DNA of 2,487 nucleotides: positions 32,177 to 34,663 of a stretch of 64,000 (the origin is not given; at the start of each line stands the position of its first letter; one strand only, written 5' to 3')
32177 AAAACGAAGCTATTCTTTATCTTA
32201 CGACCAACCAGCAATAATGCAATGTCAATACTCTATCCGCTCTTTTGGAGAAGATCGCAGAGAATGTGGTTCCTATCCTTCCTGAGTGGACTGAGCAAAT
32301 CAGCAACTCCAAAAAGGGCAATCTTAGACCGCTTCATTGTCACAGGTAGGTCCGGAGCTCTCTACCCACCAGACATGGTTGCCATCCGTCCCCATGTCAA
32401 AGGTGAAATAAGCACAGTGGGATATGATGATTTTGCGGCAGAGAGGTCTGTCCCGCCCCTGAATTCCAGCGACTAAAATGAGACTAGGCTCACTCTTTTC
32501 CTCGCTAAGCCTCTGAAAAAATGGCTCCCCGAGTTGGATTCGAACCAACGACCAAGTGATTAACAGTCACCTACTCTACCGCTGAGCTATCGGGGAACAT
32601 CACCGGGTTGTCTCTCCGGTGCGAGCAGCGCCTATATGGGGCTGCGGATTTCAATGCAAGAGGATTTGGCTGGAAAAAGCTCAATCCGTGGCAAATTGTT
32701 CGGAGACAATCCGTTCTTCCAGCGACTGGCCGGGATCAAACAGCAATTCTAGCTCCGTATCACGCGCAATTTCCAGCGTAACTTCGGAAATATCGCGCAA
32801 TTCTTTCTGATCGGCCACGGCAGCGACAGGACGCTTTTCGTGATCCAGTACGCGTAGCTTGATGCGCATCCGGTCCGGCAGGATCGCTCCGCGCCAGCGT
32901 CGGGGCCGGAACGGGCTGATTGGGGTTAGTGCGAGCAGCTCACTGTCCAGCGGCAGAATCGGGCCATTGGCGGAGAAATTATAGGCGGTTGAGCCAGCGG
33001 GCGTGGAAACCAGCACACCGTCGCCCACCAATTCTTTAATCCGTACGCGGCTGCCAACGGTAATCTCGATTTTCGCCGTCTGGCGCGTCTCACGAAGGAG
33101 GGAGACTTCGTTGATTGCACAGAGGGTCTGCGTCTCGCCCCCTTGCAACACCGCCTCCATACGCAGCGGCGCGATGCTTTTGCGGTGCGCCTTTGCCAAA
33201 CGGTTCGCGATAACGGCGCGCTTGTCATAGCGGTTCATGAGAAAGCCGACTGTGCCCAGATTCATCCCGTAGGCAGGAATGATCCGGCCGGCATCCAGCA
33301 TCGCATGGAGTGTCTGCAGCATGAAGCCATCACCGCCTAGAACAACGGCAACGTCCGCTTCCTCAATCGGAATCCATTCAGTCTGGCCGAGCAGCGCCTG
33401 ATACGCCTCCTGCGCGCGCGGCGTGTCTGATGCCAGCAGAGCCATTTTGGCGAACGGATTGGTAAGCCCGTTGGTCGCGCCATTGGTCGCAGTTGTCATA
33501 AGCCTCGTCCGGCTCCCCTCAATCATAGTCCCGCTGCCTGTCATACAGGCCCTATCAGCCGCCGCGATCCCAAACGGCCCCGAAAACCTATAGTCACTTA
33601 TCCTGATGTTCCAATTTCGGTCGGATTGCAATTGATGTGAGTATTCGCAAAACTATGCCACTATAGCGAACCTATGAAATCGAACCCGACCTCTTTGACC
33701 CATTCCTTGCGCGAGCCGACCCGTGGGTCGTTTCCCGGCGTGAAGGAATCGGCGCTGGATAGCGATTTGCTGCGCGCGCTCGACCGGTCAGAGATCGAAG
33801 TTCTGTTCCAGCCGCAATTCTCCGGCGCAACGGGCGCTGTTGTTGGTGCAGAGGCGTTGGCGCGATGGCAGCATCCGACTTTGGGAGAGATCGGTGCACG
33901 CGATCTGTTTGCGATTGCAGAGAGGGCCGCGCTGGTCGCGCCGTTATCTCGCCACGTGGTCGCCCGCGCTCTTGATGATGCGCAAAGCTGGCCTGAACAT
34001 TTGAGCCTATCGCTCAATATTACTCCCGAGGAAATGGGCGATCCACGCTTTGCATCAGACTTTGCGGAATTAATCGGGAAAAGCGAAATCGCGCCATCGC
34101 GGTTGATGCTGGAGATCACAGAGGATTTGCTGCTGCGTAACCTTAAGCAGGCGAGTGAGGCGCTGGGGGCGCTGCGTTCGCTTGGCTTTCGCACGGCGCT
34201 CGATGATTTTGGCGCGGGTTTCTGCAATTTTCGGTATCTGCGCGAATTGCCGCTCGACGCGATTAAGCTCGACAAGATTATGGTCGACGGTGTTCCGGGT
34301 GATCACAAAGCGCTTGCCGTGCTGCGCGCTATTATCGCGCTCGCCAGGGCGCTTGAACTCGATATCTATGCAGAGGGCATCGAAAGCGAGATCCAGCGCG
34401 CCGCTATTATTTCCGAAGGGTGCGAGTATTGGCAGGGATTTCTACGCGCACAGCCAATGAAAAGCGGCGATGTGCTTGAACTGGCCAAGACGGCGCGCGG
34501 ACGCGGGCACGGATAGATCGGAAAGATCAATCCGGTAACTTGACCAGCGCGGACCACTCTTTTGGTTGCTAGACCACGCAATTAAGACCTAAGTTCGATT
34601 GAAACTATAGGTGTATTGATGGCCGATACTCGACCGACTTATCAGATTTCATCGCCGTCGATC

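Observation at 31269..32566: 1.25-kb integrase-less element with intact att repeats at tRNA-Asn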

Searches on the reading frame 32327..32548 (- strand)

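Call 6: search_protein_families(library=pfam, proteins=[window:32327-32548:-], max_evalue=1)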
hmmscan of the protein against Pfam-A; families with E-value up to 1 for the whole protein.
seq(74 aa): 1 family
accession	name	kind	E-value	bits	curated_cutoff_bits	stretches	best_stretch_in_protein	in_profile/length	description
PF08931.15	Caudo_bapla_RBP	-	0.081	13.4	26.7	1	45-68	65-88/101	Lactophage receptor-binding protein C-terminal head domain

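Call 7: search_protein_families(library=phrogs, proteins=[window:32327-32548:-], max_evalue=1)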
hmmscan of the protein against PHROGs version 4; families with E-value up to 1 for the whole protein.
seq(74 aa): 1 family
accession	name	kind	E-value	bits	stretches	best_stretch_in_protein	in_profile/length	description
phrog_19514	-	unknown function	0.062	13.9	1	46-64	7-25/55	-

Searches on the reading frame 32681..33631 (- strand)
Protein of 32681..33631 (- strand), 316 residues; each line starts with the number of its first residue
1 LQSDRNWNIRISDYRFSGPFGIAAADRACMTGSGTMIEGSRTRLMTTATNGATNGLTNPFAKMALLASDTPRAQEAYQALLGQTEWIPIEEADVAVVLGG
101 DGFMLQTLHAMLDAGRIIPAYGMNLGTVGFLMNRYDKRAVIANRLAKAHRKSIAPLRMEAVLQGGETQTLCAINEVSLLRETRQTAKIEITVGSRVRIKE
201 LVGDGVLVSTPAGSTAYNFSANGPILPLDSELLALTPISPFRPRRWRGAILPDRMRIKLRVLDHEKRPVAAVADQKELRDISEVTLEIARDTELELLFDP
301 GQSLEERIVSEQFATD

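Call 8: find_related_loci(query=window:32681-33631:-, collection=genome_contigs, flank=10000)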
Query window:32681-33631:- (316 aa) in genome_contigs; peptide patterns used: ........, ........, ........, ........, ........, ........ (x = any residue, [..] = any of these).
351 stretches matched a pattern; 289 encode a relative of the query (tblastn E <= 1e-3); the best 80 are kept; 80 distinct loci.
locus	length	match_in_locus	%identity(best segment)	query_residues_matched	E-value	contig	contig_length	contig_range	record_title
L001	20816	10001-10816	94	45-316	3e-170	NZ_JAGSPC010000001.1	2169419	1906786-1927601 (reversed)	Erythrobacter crassostreae strain WH158 1, whole genome shotgun sequence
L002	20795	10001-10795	88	52-316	2e-153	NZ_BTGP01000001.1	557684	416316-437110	Erythrobacter sp. MTPC3 Contig01, whole genome shotgun sequence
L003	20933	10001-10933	74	1-316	3e-151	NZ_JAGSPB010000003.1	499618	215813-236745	Erythrobacter ani strain WH131 3, whole genome shotgun sequence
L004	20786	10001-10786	86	55-316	6e-151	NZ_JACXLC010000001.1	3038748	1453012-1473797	Erythrobacter rubeus strain KMU-140 contig1, whole genome shotgun sequence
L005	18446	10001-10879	77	17-316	5e-147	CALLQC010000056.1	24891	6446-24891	MAG: uncultured Erythrobacter sp. isolate L2_Bin_METABAT__18_1 genome assembly, contig: c_000000623102, whole genome sho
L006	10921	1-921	74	3-316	3e-146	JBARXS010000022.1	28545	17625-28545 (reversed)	MAG: Erythrobacter sp. isolate MFD12135_ilm_asm_bin11 k127_9966, whole genome shotgun sequence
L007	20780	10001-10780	83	57-316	8e-145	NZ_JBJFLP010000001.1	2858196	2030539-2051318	Erythrobacter sp. GH1-10 contig1, whole genome shotgun sequence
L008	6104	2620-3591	69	1-316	7e-143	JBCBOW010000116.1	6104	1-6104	MAG: Pseudomonadota bacterium isolate J06633_16 NODE_116_length_6104_cov_3.829268, whole genome shotgun sequence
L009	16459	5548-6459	69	1-316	1e-141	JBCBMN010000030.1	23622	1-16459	MAG: Pseudomonadota bacterium isolate J06630_10 NODE_30_length_23622_cov_6.696793, whole genome shotgun sequence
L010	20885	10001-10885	70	1-316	3e-141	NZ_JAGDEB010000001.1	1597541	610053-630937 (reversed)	Erythrobacter sp. NFXS35 NFXS35_1, whole genome shotgun sequence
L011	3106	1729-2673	71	1-316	4e-145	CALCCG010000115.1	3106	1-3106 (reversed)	MAG TPA_asm: uncultured Erythrobacter sp. isolate SRR3401492_bin.41_CONCOCT_v1.1_MAG genome assembly, contig: ERZ1740065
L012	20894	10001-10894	70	1-316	5e-139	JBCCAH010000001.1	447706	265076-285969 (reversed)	MAG: Pseudomonadota bacterium isolate P01_A01_bin.136 k141_191766_length_447706_cov_177.6089, whole genome shotgun seque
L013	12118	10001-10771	81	60-316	2e-138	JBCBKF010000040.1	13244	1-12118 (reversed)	MAG: Pseudomonadota bacterium isolate J06627_18 NODE_40_length_13244_cov_4.319587, whole genome shotgun sequence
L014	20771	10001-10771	81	60-316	4e-138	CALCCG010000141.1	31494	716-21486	MAG TPA_asm: uncultured Erythrobacter sp. isolate SRR3401492_bin.41_CONCOCT_v1.1_MAG genome assembly, contig: ERZ1740065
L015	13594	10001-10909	71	22-316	2e-137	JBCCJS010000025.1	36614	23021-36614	MAG: Pseudomonadota bacterium isolate P01_C01_bin.119 k141_1958657_length_36614_cov_31.0273, whole genome shotgun sequen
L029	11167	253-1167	70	1-316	1e-134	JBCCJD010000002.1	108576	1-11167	MAG: Pseudomonadota bacterium isolate P01_C01_bin.105 k141_982986_length_108576_cov_26.9505, whole genome shotgun sequen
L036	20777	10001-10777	78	58-316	5e-134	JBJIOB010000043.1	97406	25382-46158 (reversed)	MAG: Erythrobacter sp. isolate MAG7 contig_5461, whole genome shotgun sequence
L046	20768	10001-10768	78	60-315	2e-133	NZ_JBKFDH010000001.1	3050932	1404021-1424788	Erythrobacter sp. W302b 1, whole genome shotgun sequence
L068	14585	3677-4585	66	6-316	7e-132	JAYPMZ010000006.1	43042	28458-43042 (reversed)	MAG: Erythrobacteraceae bacterium isolate 139574_S175_concoct_bins.tsv.105 NODE_703_length_43042_cov_4.636565, whole gen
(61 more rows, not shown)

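Call 53: search_protein_families(library=ncbifam, proteins=[window:32684-33631:-], max_evalue=1)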
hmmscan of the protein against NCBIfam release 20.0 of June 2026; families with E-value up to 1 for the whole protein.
window:32684-33631:- (316 aa): 18 families
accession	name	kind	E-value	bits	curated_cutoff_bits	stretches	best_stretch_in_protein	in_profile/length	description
NF003406.0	PRK04761.1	equivalog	9.2e-108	359.3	211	1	60-314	5-256/257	NAD kinase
NF002521.0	PRK01911.1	equivalog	2.2e-24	86.4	309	1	90-274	63-246/292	NAD kinase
NF002984.0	PRK03708.1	equivalog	6.9e-24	84.7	326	1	85-286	49-249/277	NAD(+) kinase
NF002892.0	PRK03372.1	equivalog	1.3e-22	80.5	299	1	83-241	61-220/312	NAD kinase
NF002561.0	PRK02155.1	equivalog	1.5e-22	80.2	371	1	90-283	63-254/297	NAD kinase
NF010678.0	PRK14076.1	equivalog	9.7e-22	77.5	493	1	88-280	346-538/570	bifunctional NADP phosphatase/NAD kinase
NF002731.0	PRK02645.1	equivalog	1.7e-20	73.6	312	1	76-274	46-249/305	NAD(+) kinase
NF002255.0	PRK01185.1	subfamily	2.7e-20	72.6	304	1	87-291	48-244/271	NAD(+) kinase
NF003424.0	PRK04885.1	equivalog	4.7e-20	71.9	220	1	83-291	27-240/265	NAD kinase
NF002732.0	PRK02649.1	equivalog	1.2e-19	71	348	1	91-242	68-220/305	NAD(+) kinase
NF010679.0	PRK14077.1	equivalog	3.9e-19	69.1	343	1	90-288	63-260/287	NAD(+) kinase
NF010677.0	PRK14075.1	equivalog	7e-19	68.4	260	1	90-284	41-223/257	NAD(+) kinase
NF002306.0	PRK01231.1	equivalog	1.8e-18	66.7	316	1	90-290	65-266/299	NAD(+) kinase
NF002893.0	PRK03378.1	equivalog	2.1e-17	63.4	386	1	90-267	62-239/292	NAD(+) kinase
NF003391.0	PRK04539.1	equivalog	2.6e-16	59.6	470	1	91-259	68-236/296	inorganic polyphosphate/ATP-NAD kinase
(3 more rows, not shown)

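Call 58: search_protein_families(library=pfam, proteins=[L046:13563-14369:-, L046:12333-13199:-, L046:11211-11975:-], max_evalue=0.001)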
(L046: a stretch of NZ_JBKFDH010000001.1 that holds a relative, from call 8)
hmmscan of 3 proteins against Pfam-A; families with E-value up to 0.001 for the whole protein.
L046:13563-14369:- (268 aa): 2 families
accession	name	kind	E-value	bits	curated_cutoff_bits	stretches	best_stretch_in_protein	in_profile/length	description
PF00589.27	Phage_integrase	-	1.8e-16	60.8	27.1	1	85-233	16-169/172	Phage integrase family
PF13356.12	Arm-DNA-bind_3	-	6.9e-08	32.9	27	1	22-78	1-48/83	Arm DNA-binding domain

L046:12333-13199:- (288 aa): 5 families
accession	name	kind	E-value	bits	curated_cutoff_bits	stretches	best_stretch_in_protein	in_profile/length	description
PF13614.12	AAA_31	-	1.6e-30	106.8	27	1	4-200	3-166/177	AAA domain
PF01656.29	CbiA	-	3.6e-11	43.6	25.4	1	5-165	1-79/125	CobQ/CobB/MinD/ParA nucleotide binding domain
PF02374.21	ArsA_ATPase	-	2e-06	27.7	24.3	1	7-164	5-137/305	Anion-transporting ATPase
PF09140.17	MipZ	-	0.0001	22.1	20.7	0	4-84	2-72/262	ATPase MipZ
PF10609.15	ParA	-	0.0002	21.3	27.1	1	4-29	5-30/246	NUBPL iron-transfer P-loop NTPase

L046:11211-11975:- (254 aa): 0 families

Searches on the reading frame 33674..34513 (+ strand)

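Call 58: search_protein_families(library=pfam, proteins=[window:33674-34513:+], max_evalue=0.001)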
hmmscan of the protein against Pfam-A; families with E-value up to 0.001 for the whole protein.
window:33674-34513:+ (280 aa): 1 family
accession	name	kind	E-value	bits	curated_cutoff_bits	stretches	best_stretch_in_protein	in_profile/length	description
PF00563.25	EAL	-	1.4e-63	214.8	31.3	1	31-261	3-236/236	EAL domain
